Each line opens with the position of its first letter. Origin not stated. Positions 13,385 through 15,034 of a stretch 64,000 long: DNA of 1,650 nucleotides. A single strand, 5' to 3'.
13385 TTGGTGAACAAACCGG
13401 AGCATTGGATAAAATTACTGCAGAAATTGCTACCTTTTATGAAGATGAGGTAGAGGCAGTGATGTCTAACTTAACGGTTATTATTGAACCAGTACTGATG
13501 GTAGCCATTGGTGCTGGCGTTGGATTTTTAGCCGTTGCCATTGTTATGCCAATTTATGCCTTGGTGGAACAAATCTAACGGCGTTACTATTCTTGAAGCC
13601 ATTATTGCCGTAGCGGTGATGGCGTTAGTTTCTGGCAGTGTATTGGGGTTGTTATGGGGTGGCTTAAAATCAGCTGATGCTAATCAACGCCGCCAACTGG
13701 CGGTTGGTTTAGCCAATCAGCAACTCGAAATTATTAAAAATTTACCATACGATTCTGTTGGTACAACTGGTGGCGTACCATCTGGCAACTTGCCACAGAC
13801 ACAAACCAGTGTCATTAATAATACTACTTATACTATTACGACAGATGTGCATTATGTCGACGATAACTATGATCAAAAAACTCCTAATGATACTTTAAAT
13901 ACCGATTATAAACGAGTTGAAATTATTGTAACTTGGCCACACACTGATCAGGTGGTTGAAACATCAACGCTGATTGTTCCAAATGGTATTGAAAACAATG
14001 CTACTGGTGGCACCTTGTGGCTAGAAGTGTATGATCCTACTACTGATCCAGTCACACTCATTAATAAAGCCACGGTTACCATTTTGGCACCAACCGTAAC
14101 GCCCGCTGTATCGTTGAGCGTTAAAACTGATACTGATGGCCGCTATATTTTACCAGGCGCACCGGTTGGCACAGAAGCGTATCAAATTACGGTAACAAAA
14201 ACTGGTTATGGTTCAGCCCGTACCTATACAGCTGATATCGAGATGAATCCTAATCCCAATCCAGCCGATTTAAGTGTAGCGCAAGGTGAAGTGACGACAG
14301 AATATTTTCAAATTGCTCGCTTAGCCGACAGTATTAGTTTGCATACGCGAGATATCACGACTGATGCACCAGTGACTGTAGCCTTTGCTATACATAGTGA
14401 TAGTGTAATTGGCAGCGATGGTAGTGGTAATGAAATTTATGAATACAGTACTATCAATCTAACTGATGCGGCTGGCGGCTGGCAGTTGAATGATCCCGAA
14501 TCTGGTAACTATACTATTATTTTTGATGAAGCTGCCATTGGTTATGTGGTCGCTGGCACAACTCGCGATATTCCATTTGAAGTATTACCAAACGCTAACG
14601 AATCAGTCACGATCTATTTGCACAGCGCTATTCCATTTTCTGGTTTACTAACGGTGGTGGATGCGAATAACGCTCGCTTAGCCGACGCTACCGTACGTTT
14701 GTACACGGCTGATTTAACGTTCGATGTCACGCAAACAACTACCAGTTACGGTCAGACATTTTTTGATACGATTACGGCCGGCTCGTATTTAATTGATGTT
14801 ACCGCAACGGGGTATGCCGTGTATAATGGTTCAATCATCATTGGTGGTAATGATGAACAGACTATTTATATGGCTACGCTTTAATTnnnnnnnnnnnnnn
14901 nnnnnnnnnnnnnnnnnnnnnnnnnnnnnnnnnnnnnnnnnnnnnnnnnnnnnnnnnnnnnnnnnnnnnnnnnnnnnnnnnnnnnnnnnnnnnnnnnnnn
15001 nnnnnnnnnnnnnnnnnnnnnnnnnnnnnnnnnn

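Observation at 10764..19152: Compact type IV pilus locus without secretin, retraction ATPase or prepilin peptidase, and with unusually large pilins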

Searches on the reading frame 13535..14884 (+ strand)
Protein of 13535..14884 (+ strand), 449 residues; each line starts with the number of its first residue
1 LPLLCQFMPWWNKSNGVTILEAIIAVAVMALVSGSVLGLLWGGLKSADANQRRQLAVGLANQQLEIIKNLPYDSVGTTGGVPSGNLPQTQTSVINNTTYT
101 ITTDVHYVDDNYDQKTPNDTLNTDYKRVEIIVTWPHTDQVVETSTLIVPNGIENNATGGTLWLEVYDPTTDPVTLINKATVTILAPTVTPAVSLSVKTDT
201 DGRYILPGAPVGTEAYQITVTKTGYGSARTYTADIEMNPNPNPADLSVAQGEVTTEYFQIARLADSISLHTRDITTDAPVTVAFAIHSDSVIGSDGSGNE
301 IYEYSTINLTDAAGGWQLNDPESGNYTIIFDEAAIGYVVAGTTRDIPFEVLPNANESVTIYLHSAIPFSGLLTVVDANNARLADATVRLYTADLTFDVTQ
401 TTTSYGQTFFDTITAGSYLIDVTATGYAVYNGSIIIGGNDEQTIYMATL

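Call 5: search_protein_families(library=pfam, proteins=[window:13535-14884:+], max_evalue=0.1)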
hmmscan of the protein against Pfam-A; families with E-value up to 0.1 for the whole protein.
window:13535-14884:+ (449 aa): 6 families
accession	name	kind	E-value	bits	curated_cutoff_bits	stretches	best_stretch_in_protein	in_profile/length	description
PF13620.12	CarboxypepD_reg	-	9.4e-13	48.8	32.3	2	165-232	6-66/82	Carboxypeptidase regulatory-like domain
PF13715.12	CarbopepD_reg_2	-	2.1e-06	28.1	32.2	0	309-331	29-51/88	CarboxypepD_reg-like domain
PF17802.7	SpaA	-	0.0001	22.8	23.1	1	375-421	8-57/91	Prealbumin-like fold domain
PF17210.9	SdrD_B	-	0.00028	21.5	29.7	1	376-427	18-70/112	SdrD B-like domain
PF07963.17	N_methyl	-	0.00089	19.2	21.2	1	11-36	1-26/27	Prokaryotic N-terminal methylation motif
PF17789.7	MG4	-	0.024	15.3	24.7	1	360-411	8-59/95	Macroglobulin domain MG4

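Call 15: find_homologous_proteins(query=window:13556-14884:+, max_evalue=0.001)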
Query window:13556-14884:+ (442 aa): 79 proteins with E <= 0.001 among 8000 candidates.
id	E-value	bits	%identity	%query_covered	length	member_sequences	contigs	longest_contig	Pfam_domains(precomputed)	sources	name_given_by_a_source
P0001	4.1e-169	581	60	99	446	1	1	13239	PF13715.13,PF17802.8,PF13620.13,PF17210.10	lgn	-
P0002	1.4e-158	547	100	58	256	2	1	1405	PF13715.13,PF17802.8,PF13620.13,PF17210.10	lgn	-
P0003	1.3e-125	438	48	99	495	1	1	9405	PF13620.13,PF17210.10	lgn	-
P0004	1.5e-125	438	49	100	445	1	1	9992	PF13620.13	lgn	-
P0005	2.6e-123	430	48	99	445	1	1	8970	PF13620.13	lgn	-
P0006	1.0e-122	428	46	100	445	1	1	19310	PF13620.13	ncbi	-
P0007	1.1e-121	425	48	99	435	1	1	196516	PF08308.18,PF13620.13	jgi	-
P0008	9.4e-121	422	45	100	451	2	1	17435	PF17802.8,PF13620.13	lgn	-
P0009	5.4e-120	419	48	100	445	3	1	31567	PF13620.13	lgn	-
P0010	7.4e-120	419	47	98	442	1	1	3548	PF13620.13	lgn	-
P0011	2.0e-116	408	45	100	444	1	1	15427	PF13715.13,PF17802.8,PF13620.13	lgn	-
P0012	1.5e-115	405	45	98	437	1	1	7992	PF13715.13,PF17802.8,PF13620.13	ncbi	-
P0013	1.5e-114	401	43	97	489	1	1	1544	PF13715.13,PF08308.18,PF13620.13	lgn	-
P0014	1.1e-113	399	43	98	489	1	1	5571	PF13715.13,PF08308.18,PF13620.13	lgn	-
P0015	1.3e-113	398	46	99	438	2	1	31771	PF13620.13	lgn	-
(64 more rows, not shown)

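Call 21: find_related_loci(query=A1, collection=genome_contigs, flank=10000)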
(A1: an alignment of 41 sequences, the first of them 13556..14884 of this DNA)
Query A1 (442 aa) in genome_contigs; peptide patterns used: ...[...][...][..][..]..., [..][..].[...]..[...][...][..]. (x = any residue, [..] = any of these).
245 stretches matched a pattern; 218 encode a relative of the query (tblastn E <= 1e-3); the best 80 are kept; 80 distinct loci.
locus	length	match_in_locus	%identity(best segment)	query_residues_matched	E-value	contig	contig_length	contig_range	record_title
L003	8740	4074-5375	46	6-435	9e-123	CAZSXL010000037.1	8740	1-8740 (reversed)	MAG TPA_asm: uncultured Gammaproteobacteria bacterium isolate SRP302447_co1_140 genome assembly, contig: NODE_21626_leng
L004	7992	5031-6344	45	4-439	5e-121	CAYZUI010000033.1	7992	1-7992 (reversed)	MAG TPA_asm: uncultured Gammaproteobacteria bacterium isolate binchicken_co169_102 genome assembly, contig: k99_415343,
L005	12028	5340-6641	45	6-435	4e-121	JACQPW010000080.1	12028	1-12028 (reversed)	MAG: Candidatus Kerfeldbacteria bacterium isolate NC_groundwater_1317_Ag_S-0.2um_47_26 S_p2_S4_coassembly_k141_3164588,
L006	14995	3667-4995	46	1-440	9e-121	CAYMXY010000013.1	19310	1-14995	MAG TPA_asm: uncultured Gammaproteobacteria bacterium isolate SRP090828_co3_45 genome assembly, contig: NODE_459_length_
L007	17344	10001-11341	44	1-440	7e-120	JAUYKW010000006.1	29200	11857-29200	MAG: bacterium isolate C24_metabat.bin.218 C24_k141_885705, whole genome shotgun sequence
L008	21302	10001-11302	45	3-439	6e-119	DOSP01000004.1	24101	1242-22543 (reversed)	MAG TPA_asm: Candidatus Kerfeldbacteria bacterium isolate UBA9570 contig_6080, whole genome shotgun sequence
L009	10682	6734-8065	47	1-441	1e-124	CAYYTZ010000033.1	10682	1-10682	MAG TPA_asm: uncultured Gammaproteobacteria bacterium isolate SRP011637_co1_72 genome assembly, contig: NODE_2269_length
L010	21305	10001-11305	45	5-440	2e-111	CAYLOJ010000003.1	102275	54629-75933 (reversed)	MAG TPA_asm: uncultured Gammaproteobacteria bacterium isolate SRP278252_co2_2 genome assembly, contig: NODE_279_length_1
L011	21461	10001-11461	41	1-440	2e-107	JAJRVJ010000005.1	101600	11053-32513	MAG: Patescibacteria group bacterium isolate Dive96_bin10.367 k141_454725, whole genome shotgun sequence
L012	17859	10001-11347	42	1-441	1e-105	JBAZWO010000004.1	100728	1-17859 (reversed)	MAG: Patescibacteria group bacterium isolate SO_2017_GW1_34 NODE_1371_length_100728_cov_5.967515_OW334_2017, whole genom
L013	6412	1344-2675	44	1-440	4e-97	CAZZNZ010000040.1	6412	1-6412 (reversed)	MAG TPA_asm: uncultured Gammaproteobacteria bacterium isolate SRP192515_co1_29 genome assembly, contig: NODE_12769_lengt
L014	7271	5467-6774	43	3-439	4e-96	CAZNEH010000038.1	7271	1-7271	MAG TPA_asm: uncultured Gammaproteobacteria bacterium isolate SRP167671_co2_232 genome assembly, contig: NODE_12268_leng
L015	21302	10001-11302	40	5-439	7e-96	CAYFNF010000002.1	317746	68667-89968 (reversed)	MAG TPA_asm: uncultured Gammaproteobacteria bacterium isolate ERP019367_co2_140 genome assembly, contig: NODE_24_length_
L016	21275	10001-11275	40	5-432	1e-88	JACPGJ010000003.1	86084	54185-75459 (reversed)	MAG: Candidatus Kerfeldbacteria bacterium isolate NC_groundwater_384_Ag_B-0.1um_43_17 GD18-4_B1_scaffold_404613, whole g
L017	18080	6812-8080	38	9-432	1e-85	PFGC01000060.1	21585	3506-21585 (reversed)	MAG: Candidatus Kerfeldbacteria bacterium CG15_BIG_FIL_POST_REV_8_21_14_020_45_12 CG15_8_21_14_0.20_scaffold_783_c, whol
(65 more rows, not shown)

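Call 25: predict_structure(alignment_id=A1)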
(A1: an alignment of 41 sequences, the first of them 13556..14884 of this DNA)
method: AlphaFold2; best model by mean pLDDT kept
length: 442 residues; sequences in the alignment: 41
mean_pLDDT: 87.9   pTM: 0.63
mean pLDDT of the five models: 87.9, 87.3, 86.8, 86.4, 84.5
residues with pLDDT >= 90: 285; 70-90: 113; 50-70: 19; < 50: 25
segments of 3 or more residues with pLDDT < 50: 1-8, 107-115, 143-149
pLDDT, mean of each block of 10 residues (from residue 1): 46 82 90 88 90 90 81 73 90 88 52 57 88 85 47 87 90 95 89 86 90 96 94 94 85 96 97 97 94 95 97 96 94 94 95 95 96 96 95 97 94 97 95 94 90
secondary structure, 60 per line:
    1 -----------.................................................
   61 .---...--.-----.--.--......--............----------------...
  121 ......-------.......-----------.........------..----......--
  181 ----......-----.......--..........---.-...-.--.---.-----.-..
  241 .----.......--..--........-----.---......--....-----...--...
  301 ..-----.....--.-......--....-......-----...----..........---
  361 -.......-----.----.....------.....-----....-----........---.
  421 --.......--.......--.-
elements in order: H12-61 E82-87 E90-101 E118-126 E134-140 E152-160 E173-178 E185-190 E196-202 E205-214 E220-222 E239-241 E246-252 E259-266 E276-281 E284-287 E293-295 E298-302 E308-312 E317-322 H325-328 E330-335 E341-343 E348-357 E362-368 E379-383 E390-394 E400-403 E409-416 E423-429 E432-438

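Call 30: fold_search(model_id=the predicted structure, library=pdb)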
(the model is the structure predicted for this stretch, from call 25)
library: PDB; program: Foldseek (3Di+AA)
matches with E <= 10: 1311; with E <= 0.001: 130
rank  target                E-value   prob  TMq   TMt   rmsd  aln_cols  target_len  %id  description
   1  6fwv_B                1.5e-16  1.00  0.20  0.18  25.7       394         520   14  The Bacillus anthracis TIE protein (released 2018-08-08)
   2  6fwv_A                1.1e-15  1.00  0.20  0.17  25.3       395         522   14  The Bacillus anthracis TIE protein (released 2018-08-08)
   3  7vcr_A                8.1e-11  1.00  0.20  0.20  23.3       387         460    9  Crystal Structure of PitA fragment from pilus islet-2 of Streptococcus oralis (released 2022-06-01)
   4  4oq1                  1.1e-10  1.00  0.19  0.24  17.6       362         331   14  Structure of the Streptococcal ancillary pilin (released 2014-04-23)
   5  7w6b                  2.6e-10  1.00  0.20  0.14  23.9       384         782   10  Crystal Structure of PitA from pilus islet-2 of Streptococcus oralis (released 2022-06-01)
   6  7vcn_B                3.0e-10  1.00  0.20  0.19  20.6       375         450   11  Crystal Structure of PitA fragment from pilus islet-2 of Streptococcus oralis with Tb-Xo4 (released 2022-07-13)
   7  7vcr_B                3.9e-10  1.00  0.21  0.20  21.1       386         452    8  Crystal Structure of PitA fragment from pilus islet-2 of Streptococcus oralis (released 2022-06-01)
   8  10ps                  8.5e-10  1.00  0.17  0.13  25.3       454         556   12  Crystal structure of SdrD A2-A3-B1-B2 domains from Staphylococcus aureus JH1 (released 2026-02-11)
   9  3kpt_B                3.5e-09  1.00  0.18  0.22  20.9       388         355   12  Crystal structure of BcpA, the major pilin subunit of Bacillus cereus (released 2009-11-24)
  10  5j4m_C                6.9e-09  1.00  0.16  0.27  17.1       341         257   13  Crystal structure of shaft pilin SpaA from Lactobacillus rhamnosus GG - E269A/D295N double mutant (released 2016-07-20)
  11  5hts_D                9.9e-09  1.00  0.17  0.28  16.7       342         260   13  Crystal structure of shaft pilin spaA from Lactobacillus rhamnosus GG - D295N mutant (released 2016-07-20)
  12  3kpt_A                9.9e-09  1.00  0.17  0.21  21.9       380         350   12  Crystal structure of BcpA, the major pilin subunit of Bacillus cereus (released 2009-11-24)
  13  5hts_B                1.2e-08  1.00  0.16  0.26  16.6       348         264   12  Crystal structure of shaft pilin spaA from Lactobacillus rhamnosus GG - D295N mutant (released 2016-07-20)
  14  5f44_C                1.7e-08  1.00  0.17  0.28  16.7       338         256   14  Crystal structure of shaft pilin spaA from Lactobacillus rhamnosus GG (released 2016-07-20)
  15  5hts_A                1.7e-08  1.00  0.16  0.26  16.6       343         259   13  Crystal structure of shaft pilin spaA from Lactobacillus rhamnosus GG - D295N mutant (released 2016-07-20)
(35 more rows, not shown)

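Call 41: search_solved_structures(query=A1, max_evalue=1)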
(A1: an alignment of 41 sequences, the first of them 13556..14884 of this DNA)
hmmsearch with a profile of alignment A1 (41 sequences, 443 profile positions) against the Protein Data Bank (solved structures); distinct sequences matched with E-value up to 1: 16.
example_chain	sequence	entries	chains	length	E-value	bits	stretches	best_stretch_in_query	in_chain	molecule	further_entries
9c7v_B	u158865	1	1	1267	1.3e-07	34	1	271-417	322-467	BOS complex subunit NOMO2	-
6fwv_A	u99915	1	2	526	0.00086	21.4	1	297-431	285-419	Collagen Adhesion protein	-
8bdw_A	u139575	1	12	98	0.0042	19.2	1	301-359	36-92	Cell surface adherence protein,collagen-binding domain, LPXTG-motif cell wall anchor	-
9c7u_B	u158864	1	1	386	0.0074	18.3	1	250-406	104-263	BOS complex subunit NOMO2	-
2nsm_A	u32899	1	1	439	0.014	17.5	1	351-433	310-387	Carboxypeptidase N catalytic chain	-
1h8l_A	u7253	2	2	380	0.015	17.3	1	368-435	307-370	CARBOXYPEPTIDASE GP180 RESIDUES 503-882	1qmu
3mn8_A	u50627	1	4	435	0.037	16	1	347-440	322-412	LP15968p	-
5aq0_A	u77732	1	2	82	0.04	15.9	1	368-430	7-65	CARBOXYPEPTIDASE D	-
4mli_A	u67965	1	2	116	0.054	15.5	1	347-438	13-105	Fibronectin binding protein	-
1uwy_A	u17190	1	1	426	0.054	15.5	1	361-440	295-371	CARBOXYPEPTIDASE M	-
9egp_A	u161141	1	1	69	0.13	14.2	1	5-29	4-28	Geopilin domain 1 protein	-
7tgg_A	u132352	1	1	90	0.16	13.9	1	4-29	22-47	Geopilin domain 1 protein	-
2x5p_A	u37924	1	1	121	0.18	13.8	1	347-438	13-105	FIBRONECTIN BINDING PROTEIN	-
9laa_A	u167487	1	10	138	0.25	13.3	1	4-29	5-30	Type IV pilin protein PilA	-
7n8o_U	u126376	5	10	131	0.27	13.2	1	60-97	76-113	Photosystem II 12 kDa extrinsic protein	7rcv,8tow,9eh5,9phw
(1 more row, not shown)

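Call 47: search_protein_families(library=ncbifam, proteins=[window:13556-14884:+], max_evalue=0.1)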
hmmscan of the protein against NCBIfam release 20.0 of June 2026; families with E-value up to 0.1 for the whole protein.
window:13556-14884:+ (442 aa): 3 families
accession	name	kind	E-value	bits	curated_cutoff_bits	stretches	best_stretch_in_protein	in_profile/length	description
NF041013.1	T4P_ComGE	equivalog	0.0047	17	49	1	6-58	2-54/83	competence type IV pilus minor pilin ComGE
NF047828.1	T3SSXpsI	equivalog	0.0084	16.1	150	1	9-130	3-114/132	type II secretion system protein XpsI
TIGR01707.1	gspI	equivalog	0.051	14.1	44.35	0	9-58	1-50/101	type II secretion system minor pseudopilin GspI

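Call 66: search_protein_families(library=pfam, alignment_id=A4, max_evalue=0.001)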
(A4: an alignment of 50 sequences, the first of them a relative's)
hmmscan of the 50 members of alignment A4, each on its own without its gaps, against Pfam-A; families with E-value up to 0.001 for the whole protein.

A. member 1, L008:194-1108:- (304 aa): 2 families
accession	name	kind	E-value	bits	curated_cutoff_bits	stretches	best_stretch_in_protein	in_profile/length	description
PF18075.7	FtsX_ECD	-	9e-15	55.5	23.5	1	58-146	1-89/96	FtsX extracellular domain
PF02687.27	FtsX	-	9.4e-13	48.7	25.5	1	181-295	2-113/120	FtsX-like permease C-terminal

B. families by the number of members that match (of 50 scanned): 19 families
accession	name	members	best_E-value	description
PF01594.21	AI-2E_transport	9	1.2e-60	AI-2E family transporter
PF18075.7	FtsX_ECD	8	5.9e-17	FtsX extracellular domain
PF02687.27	FtsX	8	3.6e-16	FtsX-like permease C-terminal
PF05552.17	MS_channel_1st_1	6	1.4e-22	Mechanosensitive ion channel, conserved TM helix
PF13367.11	PrsW-protease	4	6.8e-28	PrsW family intramembrane metalloprotease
PF01790.23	LGT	3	5.9e-50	Prolipoprotein diacylglyceryl transferase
PF06182.17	ABC2_membrane_6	3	4.5e-35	ABC-2 family transporter protein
PF00892.27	EamA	3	6.5e-27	EamA-like transporter family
PF01040.23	UbiA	3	8.1e-18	UbiA prenyltransferase family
PF00924.24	MS_channel_2nd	2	2.9e-20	Mechanosensitive ion channel, beta-domain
PF21088.3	MS_channel_1st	2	9.3e-10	Mechanosensitive ion channel, transmembrane helices 2/3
PF21082.3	MS_channel_3rd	2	3.3e-05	Mechanosensitive ion channel MscS, C-terminal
PF03151.22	TPT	2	7.5e-05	Triose-phosphate Transporter family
PF00950.22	ABC-3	1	2.4e-66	ABC 3 transport family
PF02355.23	SecD_SecF_C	1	3.8e-49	Protein export membrane protein SecD/SecF, C-terminal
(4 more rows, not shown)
